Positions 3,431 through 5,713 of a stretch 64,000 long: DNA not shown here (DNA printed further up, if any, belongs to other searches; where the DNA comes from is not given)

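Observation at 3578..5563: Unusual fusion of a YhhN (lysoplasmalogenase/TMEM86-like) membrane domain to a sulfatase/phosphotransferase-superfamily domain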

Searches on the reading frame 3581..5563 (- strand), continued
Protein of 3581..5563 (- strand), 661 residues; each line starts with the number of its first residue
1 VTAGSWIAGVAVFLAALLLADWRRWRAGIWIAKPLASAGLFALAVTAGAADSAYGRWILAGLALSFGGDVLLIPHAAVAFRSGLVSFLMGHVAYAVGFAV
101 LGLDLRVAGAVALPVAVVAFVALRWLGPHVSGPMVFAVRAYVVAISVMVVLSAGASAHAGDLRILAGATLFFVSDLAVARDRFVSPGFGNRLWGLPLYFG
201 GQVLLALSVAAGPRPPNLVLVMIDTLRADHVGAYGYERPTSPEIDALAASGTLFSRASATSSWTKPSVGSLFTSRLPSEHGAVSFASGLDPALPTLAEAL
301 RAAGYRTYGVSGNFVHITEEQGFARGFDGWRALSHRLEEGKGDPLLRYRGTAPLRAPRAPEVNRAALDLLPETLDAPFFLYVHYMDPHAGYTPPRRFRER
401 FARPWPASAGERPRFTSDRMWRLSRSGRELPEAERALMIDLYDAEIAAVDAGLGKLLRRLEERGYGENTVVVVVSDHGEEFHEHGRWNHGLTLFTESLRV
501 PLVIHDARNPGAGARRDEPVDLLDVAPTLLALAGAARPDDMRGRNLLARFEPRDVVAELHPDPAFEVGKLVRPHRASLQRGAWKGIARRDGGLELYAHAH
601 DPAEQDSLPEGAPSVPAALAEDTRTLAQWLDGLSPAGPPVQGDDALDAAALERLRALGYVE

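Call 11: search_solved_structures(query=window:3581-5563:-, max_evalue=0.01, show_alignments=3)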
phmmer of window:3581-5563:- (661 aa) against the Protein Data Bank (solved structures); distinct sequences matched with E-value up to 0.01: 102 (the best 60 are shown).
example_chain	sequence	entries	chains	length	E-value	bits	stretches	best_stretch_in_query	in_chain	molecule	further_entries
7oz8_AAA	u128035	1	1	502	4.5e-31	111.1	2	375-549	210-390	Choline-sulfatase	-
4upi_A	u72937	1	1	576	2e-26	95.8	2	362-549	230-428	SULFATASE FAMILY PROTEIN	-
7stt_A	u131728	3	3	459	2.6e-25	92.1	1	212-630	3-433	N-acetylgalactosamine-6-sulfatase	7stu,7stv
5g2v_A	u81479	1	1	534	8.9e-24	87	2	442-548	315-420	N-ACETYLGLUCOSAMINE-6-SULFATASE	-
4upl_A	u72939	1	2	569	8.4e-23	83.8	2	360-536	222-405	SULFATASE FAMILY PROTEIN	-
9s03_A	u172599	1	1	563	1.8e-20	76.2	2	420-552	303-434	Putative sulfatase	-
6hhm_A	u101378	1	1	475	4.5e-20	74.8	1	215-552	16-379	Arylsulfatase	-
7snj_A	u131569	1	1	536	7e-20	74.2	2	446-553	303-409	Arylsulfatase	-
7lha_A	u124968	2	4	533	7.8e-20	74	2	445-552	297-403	Exo-L-galactose-6-sulfatase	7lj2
7p24_AAA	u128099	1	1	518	1.1e-19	73.5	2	421-550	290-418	Mucin-desulfating sulfatase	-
7sno_A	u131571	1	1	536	2.7e-19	72.2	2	446-553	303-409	Arylsulfatase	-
6pt6_B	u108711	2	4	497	6.6e-19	70.9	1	211-553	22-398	exo-2S-iota carrageenan S1 sulfatase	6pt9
6bia_A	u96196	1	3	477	6.9e-19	70.9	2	442-629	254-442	Sulfatase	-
4uph_A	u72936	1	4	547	8e-19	70.7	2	440-547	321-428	SULFATASE (SULFURIC ESTER HYDROLASE) PROTEIN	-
6ptk_A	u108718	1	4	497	9e-19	70.5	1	211-553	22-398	exo-2S-iota carrageenan S1 sulfatase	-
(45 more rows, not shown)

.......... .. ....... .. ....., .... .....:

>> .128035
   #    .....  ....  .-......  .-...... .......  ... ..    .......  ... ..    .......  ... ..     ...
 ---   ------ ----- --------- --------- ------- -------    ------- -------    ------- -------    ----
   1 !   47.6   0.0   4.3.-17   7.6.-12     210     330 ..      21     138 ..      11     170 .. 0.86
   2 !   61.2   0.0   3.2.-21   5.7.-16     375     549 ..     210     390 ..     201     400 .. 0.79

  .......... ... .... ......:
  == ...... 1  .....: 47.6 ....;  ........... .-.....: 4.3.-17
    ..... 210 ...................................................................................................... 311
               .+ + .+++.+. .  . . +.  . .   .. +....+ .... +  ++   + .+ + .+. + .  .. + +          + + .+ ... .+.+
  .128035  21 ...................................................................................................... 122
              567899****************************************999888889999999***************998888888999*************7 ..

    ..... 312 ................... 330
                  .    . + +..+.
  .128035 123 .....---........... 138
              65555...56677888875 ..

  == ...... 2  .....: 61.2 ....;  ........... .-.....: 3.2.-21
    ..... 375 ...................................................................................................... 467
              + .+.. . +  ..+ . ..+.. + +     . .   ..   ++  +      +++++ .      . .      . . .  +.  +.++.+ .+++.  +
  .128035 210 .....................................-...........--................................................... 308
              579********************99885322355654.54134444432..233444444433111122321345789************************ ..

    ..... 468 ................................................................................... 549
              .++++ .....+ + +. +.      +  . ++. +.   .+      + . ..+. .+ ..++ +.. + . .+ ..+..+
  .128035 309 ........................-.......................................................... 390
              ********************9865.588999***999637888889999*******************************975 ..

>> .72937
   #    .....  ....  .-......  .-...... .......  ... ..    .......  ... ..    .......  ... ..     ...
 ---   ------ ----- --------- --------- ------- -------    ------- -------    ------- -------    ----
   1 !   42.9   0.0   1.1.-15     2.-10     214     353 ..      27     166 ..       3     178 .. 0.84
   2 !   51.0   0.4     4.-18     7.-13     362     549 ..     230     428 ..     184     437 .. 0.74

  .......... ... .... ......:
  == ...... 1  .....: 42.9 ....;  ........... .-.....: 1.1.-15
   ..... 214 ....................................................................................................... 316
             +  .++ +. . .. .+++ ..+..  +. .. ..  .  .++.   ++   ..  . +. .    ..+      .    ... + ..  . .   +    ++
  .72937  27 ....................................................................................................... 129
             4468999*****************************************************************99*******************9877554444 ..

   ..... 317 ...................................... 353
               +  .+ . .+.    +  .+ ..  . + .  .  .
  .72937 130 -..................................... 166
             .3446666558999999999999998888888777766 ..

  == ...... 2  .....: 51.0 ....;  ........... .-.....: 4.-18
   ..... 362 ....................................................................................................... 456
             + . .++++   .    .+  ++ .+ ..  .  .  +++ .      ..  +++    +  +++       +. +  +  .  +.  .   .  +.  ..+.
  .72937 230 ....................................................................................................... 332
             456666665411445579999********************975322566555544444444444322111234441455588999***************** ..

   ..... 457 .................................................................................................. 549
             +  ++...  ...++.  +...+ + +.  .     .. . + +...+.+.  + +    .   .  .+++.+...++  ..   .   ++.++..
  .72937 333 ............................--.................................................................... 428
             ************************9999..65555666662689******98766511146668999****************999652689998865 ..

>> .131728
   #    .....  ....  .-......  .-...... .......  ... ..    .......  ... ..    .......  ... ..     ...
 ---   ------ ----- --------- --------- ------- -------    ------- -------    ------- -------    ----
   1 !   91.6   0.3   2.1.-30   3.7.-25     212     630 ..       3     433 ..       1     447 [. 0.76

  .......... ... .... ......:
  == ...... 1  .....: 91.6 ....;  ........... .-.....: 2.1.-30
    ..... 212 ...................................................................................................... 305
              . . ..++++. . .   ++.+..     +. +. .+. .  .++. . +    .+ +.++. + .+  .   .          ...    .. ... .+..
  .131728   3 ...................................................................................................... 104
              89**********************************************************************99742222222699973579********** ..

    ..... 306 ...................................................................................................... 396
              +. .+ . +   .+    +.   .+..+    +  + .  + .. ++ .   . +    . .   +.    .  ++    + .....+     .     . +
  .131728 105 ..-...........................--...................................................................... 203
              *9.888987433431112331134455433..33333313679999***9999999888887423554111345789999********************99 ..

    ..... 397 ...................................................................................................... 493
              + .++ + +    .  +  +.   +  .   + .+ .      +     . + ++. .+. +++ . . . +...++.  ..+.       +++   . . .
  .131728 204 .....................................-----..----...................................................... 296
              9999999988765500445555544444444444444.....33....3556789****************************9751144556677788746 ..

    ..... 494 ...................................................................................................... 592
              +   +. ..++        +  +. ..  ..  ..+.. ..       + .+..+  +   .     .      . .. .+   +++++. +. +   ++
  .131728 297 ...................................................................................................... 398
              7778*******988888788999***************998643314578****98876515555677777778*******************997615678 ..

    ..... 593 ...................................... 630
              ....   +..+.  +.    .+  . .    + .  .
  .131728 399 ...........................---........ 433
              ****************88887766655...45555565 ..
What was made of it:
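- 4772..4774 (-): Codon of T264, the predicted nucleophile, inside S261-S-W-T-K-P-S-V268. Aligned to the C/S position of C/S-x-P-x-R (call 11).
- Checked: Query T-K-P-S-V aligns with S-T-P-A-R in 7oz8 and x-G-P-S-R in 4upi (call 11).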

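Call 16: find_encoding_contigs(protein=P0003, flank=10000, max_places=3)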
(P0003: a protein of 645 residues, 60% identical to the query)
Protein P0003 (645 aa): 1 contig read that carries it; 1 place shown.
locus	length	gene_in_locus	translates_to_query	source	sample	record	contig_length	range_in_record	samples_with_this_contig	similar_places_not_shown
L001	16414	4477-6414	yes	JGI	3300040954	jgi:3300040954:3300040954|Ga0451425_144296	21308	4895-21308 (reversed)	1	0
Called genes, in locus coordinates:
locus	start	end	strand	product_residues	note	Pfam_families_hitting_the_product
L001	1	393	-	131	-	?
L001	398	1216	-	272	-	PF13640:2OG-FeII_Oxy_3, PF13661:2OG-FeII_Oxy_4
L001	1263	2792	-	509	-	PF13489:Methyltransf_23, PF07021:MetW, PF13847:Methyltransf_31, PF08241:Methyltransf_11, PF08242:Methyltransf_12, PF13649:Methyltransf_25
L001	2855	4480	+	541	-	-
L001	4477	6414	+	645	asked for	PF07947:YhhN, PF00884:Sulfatase, PF01663:Phosphodiest, PF16347:SGSH_C (weak)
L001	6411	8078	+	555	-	PF13231:PMT_2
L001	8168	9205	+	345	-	-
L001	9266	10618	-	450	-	PF00202:Aminotran_3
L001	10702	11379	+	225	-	PF07690:MFS_1 (faint), PF13347:MFS_2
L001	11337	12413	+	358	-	PF07690:MFS_1 (weak), PF13347:MFS_2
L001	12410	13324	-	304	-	PF00561:Abhydrolase_1, PF12146:Hydrolase_4, PF12697:Abhydrolase_6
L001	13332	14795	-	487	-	PF07969:Amidohydro_3, PF01979:Amidohydro_1 (faint)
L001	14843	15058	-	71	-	-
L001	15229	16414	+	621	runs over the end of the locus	PF00884:Sulfatase, PF01663:Phosphodiest (weak), PF16347:SGSH_C (faint)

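Call 17: find_encoding_contigs(protein=P0004, flank=10000, max_places=3)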
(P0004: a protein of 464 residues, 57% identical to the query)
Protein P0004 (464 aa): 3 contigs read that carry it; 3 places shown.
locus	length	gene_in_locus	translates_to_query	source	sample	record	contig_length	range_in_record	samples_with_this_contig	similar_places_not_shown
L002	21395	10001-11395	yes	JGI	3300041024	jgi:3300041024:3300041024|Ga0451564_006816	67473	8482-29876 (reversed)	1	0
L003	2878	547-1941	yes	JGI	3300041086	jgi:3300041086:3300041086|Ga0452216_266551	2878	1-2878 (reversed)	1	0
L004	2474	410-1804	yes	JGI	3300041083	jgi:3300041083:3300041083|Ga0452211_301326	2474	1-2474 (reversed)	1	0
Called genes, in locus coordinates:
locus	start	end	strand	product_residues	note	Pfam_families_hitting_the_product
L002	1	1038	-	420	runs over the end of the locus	PF00044:Gp_dh_N, PF02800:Gp_dh_C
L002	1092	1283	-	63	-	-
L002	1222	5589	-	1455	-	PF01814:Hemerythrin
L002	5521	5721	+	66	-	-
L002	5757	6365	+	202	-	-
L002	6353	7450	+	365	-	-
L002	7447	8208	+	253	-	PF04989:RMNT_CmcI, PF13578:Methyltransf_24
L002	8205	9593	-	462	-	PF00884:Sulfatase, PF01663:Phosphodiest, PF16347:SGSH_C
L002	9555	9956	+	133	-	-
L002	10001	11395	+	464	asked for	PF00884:Sulfatase, PF01663:Phosphodiest (weak), PF16347:SGSH_C (weak)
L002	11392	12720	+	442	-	PF00884:Sulfatase, PF01663:Phosphodiest (weak), PF16347:SGSH_C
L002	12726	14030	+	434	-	PF13472:Lipase_GDSL_2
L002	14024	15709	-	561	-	-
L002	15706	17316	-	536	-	PF13231:PMT_2 (weak)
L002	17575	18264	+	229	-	PF00535:Glycos_transf_2 (faint)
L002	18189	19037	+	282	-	PF13489:Methyltransf_23, PF07021:MetW, PF08241:Methyltransf_11, PF08242:Methyltransf_12, PF13649:Methyltransf_25, PF13847:Methyltransf_31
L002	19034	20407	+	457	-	PF00884:Sulfatase, PF01663:Phosphodiest, PF16347:SGSH_C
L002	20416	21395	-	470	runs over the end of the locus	-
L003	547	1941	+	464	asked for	PF00884:Sulfatase, PF01663:Phosphodiest (weak), PF16347:SGSH_C (weak)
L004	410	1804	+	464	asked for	PF00884:Sulfatase, PF01663:Phosphodiest (weak), PF16347:SGSH_C (weak)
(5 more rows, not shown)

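Call 34: search_protein_representatives(protein=window:3581-5563:-)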
Query: 661 residues. Proteins with E-value up to 0.001 (for the whole library): 115311; up to 1e-10: 69734; up to 1e-30: 24215. The best 150 are listed.
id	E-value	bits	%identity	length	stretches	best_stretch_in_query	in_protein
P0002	1.0e-241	820.5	65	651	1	13-661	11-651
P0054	2.6e-118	412.7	54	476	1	211-661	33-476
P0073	9.9e-115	400.8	54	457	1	208-660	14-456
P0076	3.7e-114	399.0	52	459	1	208-661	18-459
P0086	2.3e-112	393.0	50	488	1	199-661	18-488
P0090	5.2e-112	391.9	51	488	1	215-661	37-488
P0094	1.3e-111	390.5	53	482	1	214-661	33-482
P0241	5.5e-110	385.2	40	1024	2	180-660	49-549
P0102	6.8e-110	384.9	41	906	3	208-622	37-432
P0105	9.7e-110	384.4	52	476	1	213-660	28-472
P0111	4.0e-108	379.0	51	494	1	210-661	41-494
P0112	1.0e-107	377.7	50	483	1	209-661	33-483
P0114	7.3e-107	374.8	60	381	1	211-535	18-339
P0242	7.3e-103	361.6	48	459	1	204-661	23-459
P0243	4.2e-102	359.1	47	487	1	180-660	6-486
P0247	1.8e-95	337.2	46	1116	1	215-660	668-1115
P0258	3.0e-81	290.2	43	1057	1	216-660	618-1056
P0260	8.0e-80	285.5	39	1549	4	214-401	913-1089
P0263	8.1e-78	278.9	36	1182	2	209-600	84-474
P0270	3.3e-74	266.9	47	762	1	208-618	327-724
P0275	2.6e-71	257.4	45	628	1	209-660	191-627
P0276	3.8e-71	256.8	43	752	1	212-660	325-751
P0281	1.8e-70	254.6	33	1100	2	217-550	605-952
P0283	7.0e-70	252.7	39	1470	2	210-660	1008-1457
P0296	4.9e-68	246.6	40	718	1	146-659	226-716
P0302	1.3e-67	245.2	40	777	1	214-660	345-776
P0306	4.8e-67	243.3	41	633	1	190-661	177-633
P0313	1.4e-66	241.8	42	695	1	178-661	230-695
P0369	6.1e-64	233.0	41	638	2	353-659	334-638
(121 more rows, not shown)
